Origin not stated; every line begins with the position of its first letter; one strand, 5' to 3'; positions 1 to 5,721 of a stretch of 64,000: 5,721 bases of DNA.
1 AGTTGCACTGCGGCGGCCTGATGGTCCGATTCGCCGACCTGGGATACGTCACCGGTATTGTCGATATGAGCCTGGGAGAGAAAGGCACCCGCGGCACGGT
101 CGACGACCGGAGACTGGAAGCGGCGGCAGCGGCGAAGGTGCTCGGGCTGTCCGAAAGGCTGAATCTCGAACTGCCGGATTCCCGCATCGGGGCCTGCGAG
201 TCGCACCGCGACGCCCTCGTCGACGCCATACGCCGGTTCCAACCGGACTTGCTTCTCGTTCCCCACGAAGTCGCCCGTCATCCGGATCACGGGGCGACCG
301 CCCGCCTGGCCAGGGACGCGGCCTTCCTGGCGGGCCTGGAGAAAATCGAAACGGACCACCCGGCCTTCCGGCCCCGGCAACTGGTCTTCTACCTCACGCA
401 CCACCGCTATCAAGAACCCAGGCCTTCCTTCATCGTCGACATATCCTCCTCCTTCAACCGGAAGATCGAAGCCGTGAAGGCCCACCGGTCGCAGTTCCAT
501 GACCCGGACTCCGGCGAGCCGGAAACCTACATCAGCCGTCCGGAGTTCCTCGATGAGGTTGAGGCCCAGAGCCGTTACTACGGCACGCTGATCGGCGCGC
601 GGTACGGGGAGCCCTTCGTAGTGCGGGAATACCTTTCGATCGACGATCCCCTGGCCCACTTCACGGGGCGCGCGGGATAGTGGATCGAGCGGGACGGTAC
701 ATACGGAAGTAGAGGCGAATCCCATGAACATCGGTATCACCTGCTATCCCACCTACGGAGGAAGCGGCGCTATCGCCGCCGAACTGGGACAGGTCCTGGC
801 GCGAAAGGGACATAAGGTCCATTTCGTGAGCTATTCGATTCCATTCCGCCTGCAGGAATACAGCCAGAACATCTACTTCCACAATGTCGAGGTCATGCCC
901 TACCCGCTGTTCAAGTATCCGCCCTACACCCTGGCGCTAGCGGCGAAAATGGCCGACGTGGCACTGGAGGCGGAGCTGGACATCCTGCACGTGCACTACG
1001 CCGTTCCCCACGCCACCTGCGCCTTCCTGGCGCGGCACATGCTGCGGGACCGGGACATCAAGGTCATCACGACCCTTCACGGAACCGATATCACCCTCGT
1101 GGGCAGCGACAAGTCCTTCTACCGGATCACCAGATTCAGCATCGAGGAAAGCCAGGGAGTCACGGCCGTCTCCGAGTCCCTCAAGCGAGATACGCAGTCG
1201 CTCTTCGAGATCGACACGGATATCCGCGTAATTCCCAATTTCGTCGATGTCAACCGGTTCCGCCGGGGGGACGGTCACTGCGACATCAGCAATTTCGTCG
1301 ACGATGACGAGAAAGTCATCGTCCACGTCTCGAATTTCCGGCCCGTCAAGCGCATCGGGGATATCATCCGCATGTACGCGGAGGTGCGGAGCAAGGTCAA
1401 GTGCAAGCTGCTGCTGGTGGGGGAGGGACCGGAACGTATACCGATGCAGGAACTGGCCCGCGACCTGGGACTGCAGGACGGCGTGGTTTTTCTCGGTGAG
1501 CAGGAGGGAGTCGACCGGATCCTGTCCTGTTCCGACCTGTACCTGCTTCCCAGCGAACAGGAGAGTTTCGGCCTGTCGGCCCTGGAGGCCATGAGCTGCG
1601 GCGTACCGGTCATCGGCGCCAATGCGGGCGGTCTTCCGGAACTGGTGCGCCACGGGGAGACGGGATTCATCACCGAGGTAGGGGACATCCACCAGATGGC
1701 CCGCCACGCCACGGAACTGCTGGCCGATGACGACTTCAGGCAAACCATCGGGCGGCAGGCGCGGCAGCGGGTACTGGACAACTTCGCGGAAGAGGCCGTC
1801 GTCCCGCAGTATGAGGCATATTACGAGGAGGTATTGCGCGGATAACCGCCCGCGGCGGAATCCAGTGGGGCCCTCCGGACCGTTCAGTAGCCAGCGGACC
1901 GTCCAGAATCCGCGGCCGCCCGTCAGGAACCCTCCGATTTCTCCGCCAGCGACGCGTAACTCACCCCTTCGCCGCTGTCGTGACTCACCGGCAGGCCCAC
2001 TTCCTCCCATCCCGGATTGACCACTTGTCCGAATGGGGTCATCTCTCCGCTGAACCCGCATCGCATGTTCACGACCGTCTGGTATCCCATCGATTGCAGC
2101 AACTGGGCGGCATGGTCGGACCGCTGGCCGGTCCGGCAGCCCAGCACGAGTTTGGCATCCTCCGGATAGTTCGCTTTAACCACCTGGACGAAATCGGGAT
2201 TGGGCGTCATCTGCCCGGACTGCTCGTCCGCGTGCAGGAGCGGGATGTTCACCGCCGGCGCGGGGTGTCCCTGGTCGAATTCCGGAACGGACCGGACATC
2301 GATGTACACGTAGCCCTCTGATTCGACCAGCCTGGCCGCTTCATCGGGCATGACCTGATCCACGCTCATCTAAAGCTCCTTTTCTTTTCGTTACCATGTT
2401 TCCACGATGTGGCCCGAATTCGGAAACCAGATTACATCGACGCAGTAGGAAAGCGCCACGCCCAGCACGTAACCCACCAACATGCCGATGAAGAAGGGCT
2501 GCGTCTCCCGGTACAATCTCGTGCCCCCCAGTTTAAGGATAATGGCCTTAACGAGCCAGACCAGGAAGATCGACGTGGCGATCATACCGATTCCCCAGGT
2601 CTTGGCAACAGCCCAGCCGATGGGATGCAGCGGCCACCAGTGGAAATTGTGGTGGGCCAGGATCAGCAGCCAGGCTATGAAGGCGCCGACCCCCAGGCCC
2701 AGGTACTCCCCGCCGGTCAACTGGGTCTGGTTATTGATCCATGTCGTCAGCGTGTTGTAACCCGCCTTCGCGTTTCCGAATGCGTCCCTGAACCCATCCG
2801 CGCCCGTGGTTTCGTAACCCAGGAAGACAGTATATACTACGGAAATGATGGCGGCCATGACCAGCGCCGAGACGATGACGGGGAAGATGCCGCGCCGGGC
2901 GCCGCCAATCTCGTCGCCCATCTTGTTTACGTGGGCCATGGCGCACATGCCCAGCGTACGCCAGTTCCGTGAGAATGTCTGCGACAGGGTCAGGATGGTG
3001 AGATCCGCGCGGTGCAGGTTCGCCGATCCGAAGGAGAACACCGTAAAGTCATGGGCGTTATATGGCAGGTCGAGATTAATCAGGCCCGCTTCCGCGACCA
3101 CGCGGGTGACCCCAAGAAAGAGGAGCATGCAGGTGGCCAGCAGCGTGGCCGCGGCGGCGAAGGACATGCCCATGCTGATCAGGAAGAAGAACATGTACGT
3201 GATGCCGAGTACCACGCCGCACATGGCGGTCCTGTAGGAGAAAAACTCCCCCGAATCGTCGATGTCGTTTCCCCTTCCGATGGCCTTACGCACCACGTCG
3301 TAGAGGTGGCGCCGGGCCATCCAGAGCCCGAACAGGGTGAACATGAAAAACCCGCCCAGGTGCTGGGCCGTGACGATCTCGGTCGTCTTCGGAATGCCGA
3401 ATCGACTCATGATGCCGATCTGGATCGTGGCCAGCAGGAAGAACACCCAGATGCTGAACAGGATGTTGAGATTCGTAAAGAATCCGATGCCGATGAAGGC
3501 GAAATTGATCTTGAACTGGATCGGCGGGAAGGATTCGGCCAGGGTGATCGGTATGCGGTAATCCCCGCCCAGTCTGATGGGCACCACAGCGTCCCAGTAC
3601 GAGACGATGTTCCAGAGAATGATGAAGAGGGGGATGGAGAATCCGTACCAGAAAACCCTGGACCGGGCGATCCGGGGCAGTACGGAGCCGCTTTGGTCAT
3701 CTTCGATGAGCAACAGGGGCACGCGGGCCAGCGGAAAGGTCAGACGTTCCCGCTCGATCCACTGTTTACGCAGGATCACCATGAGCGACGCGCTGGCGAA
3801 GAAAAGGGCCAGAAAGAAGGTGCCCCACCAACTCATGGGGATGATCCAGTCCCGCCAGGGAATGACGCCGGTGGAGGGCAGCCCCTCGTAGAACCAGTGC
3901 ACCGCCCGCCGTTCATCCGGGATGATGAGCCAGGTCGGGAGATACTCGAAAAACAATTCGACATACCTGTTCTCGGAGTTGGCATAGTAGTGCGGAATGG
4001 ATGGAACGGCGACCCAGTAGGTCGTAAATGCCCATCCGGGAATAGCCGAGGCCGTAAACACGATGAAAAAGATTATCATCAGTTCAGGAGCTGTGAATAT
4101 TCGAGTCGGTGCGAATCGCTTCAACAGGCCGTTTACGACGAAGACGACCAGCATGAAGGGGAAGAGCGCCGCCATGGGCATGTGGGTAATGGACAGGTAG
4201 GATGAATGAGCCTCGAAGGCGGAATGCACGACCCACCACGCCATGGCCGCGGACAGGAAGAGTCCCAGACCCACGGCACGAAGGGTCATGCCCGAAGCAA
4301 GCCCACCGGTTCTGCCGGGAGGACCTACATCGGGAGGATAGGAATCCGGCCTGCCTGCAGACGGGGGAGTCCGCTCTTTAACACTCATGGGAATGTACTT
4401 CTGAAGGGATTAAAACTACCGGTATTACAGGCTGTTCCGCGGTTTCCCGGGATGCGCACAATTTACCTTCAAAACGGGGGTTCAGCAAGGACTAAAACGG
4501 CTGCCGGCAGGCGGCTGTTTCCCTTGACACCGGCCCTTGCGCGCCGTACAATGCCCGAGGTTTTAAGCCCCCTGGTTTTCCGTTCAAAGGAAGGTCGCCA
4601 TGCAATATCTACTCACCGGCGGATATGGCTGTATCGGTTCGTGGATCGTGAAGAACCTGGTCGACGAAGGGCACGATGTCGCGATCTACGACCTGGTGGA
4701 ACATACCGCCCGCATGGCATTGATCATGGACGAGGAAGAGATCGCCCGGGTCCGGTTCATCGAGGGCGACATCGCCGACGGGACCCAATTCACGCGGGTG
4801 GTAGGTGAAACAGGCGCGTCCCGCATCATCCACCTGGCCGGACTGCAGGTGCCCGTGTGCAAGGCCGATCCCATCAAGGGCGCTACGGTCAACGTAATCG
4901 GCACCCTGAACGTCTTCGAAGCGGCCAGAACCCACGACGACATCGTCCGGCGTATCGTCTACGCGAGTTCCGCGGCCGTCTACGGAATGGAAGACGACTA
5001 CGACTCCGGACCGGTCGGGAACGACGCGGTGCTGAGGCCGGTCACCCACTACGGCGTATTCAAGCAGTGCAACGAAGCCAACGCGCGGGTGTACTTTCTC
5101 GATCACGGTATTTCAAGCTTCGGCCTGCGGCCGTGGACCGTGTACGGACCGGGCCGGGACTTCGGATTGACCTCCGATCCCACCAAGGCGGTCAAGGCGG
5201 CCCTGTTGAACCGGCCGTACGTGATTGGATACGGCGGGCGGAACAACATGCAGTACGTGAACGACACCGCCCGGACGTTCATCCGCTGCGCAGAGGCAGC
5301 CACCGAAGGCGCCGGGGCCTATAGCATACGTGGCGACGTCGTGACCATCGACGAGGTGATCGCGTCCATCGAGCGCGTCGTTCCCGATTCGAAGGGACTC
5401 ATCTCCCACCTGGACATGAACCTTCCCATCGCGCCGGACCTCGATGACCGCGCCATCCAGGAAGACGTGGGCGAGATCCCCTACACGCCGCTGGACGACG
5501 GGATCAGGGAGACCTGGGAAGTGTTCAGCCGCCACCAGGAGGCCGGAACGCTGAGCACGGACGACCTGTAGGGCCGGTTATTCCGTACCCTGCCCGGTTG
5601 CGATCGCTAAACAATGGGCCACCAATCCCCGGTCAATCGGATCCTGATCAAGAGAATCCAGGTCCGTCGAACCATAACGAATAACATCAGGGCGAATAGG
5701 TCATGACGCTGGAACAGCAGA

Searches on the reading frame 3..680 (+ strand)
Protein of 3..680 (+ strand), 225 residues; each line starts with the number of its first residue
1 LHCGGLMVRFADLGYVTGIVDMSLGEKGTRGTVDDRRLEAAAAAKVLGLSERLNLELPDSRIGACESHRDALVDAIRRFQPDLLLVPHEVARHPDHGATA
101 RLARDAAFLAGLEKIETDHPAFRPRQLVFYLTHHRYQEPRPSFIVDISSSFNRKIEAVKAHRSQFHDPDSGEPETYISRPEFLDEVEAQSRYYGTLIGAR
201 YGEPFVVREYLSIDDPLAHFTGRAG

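Call 11: search_protein_families(library=pfam, proteins=[window:3-680:+])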
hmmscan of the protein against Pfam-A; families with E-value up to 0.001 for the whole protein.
window:3-680:+ (225 aa): 1 family
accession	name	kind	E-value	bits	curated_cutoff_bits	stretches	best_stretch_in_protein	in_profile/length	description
PF02585.22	PIG-L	-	3.1e-16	60.5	28.2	1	2-106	13-128/129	GlcNAc-PI de-N-acetylase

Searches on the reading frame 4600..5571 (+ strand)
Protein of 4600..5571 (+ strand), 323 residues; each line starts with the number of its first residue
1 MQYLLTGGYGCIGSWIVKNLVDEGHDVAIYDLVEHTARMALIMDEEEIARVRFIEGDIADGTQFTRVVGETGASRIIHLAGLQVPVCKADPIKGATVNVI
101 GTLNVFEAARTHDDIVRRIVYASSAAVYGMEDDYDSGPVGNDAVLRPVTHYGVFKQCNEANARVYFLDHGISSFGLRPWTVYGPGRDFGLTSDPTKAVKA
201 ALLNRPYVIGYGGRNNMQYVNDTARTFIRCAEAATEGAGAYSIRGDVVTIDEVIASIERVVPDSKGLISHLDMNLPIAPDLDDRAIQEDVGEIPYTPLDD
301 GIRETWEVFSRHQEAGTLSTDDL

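Call 11: search_protein_families(library=pfam, proteins=[window:4600-5571:+])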
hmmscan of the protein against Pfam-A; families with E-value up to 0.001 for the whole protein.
window:4600-5571:+ (323 aa): 9 families
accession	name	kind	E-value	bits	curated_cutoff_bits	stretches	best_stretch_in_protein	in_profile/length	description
PF01370.27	Epimerase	-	2.6e-31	109.3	20.9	1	4-237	2-231/240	NAD dependent epimerase/dehydratase family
PF16363.11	GDP_Man_Dehyd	-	4.1e-27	95.9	27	1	4-254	1-259/332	GDP-mannose 4,6 dehydratase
PF01073.25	3Beta_HSD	-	6.8e-19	68.4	22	1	5-192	2-192/280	3-beta hydroxysteroid dehydrogenase/isomerase family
PF02719.21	Polysacc_synt_2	-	2.2e-11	43.9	20.2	1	4-124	2-128/293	Polysaccharide biosynthesis protein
PF04321.23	RmlD_sub_bind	-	4.6e-06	26.4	27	1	1-163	1-137/287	RmlD substrate binding domain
PF00106.31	adh_short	-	4.5e-05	23.5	26.6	1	4-71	4-71/195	short chain dehydrogenase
PF08659.16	KR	-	0.00012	22.5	22.6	1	3-82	3-91/180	KR domain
PF07993.18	NAD_binding_4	-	0.0002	21.1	20.1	0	5-131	1-144/258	Male sterility protein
PF13460.12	NAD_binding_10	-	0.00023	21.5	27.2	1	7-130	1-104/184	NAD(P)H-binding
